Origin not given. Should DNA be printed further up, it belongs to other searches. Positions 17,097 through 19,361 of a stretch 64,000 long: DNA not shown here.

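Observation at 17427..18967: Fifteen copies of a 20-bp perfect palindrome embedded in-frame inside an AT-rich O-antigen-ligase-like gene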

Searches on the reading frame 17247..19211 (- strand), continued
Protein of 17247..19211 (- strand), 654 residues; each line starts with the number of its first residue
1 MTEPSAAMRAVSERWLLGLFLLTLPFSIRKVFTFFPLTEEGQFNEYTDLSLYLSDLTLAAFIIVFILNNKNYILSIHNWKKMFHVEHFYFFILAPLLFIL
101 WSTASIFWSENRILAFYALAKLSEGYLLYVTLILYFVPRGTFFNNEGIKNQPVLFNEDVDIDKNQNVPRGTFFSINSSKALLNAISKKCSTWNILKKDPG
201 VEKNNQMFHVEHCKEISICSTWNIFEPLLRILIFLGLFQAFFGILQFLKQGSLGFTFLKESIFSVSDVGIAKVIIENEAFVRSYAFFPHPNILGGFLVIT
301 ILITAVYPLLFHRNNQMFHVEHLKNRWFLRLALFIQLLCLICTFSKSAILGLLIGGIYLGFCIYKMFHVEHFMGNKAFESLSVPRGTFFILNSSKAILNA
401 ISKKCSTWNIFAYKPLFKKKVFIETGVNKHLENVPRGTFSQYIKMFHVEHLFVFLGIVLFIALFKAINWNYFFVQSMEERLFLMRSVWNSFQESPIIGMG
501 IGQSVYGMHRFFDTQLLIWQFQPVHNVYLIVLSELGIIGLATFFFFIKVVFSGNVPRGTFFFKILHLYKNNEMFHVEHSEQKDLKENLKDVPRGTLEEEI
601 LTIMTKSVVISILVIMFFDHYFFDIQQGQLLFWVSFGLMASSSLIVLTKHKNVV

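Call 59: fold_search(model_id=the predicted structure, library=pdb)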
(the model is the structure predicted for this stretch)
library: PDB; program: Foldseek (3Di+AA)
matches with E <= 10: 6; with E <= 0.001: 0
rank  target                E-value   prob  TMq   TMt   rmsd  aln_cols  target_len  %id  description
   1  3l8i_D                4.5e+00  0.08  0.10  0.27  19.8       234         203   13  Crystal structure of CCM3, a cerebral cavernous malformation protein critical for vascular integrity (released 2010-05-19)
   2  5twv_B                6.4e+00  0.01  0.08  0.05  28.0       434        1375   14  Cryo-EM structure of the pancreatic ATP-sensitive K+ channel SUR1/Kir6.2 in the presence of ATP and glibenclamide (released 2017-01-25)
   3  8z9z_D                6.7e+00  0.03  0.07  0.13  23.7       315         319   13  Cryo-EM structure of the insect olfactory receptor OR5-Orco heterocomplex from Acyrthosiphon pisum (released 2024-06-19)
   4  6a2j                  7.3e+00  0.03  0.12  0.19  27.8       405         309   11  Crystal structure of heme A synthase from Bacillus subtilis (released 2018-11-21)
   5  5yci_B                9.2e+00  0.02  0.06  0.18  17.6       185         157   11  Ancestral myoglobin aMbWb' of Basilosaurus relative (polyphyly) (released 2018-09-19)
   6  8szh_A                9.6e+00  0.02  0.07  0.05  18.4       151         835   16  Cryo-EM structure of cinacalcet-bound human calcium-sensing receptor CaSR-Gi complex in lipid nanodiscs (released 2024-02-07)
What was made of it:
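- On Wzy_C / O-antigen-ligase family (host gene): Foldseek against the PDB gave no hit at E <= 0.001 (call 59).
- Tried and rejected: Foldseek of the AlphaFold2 model against the PDB gave no significant match (call 59).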
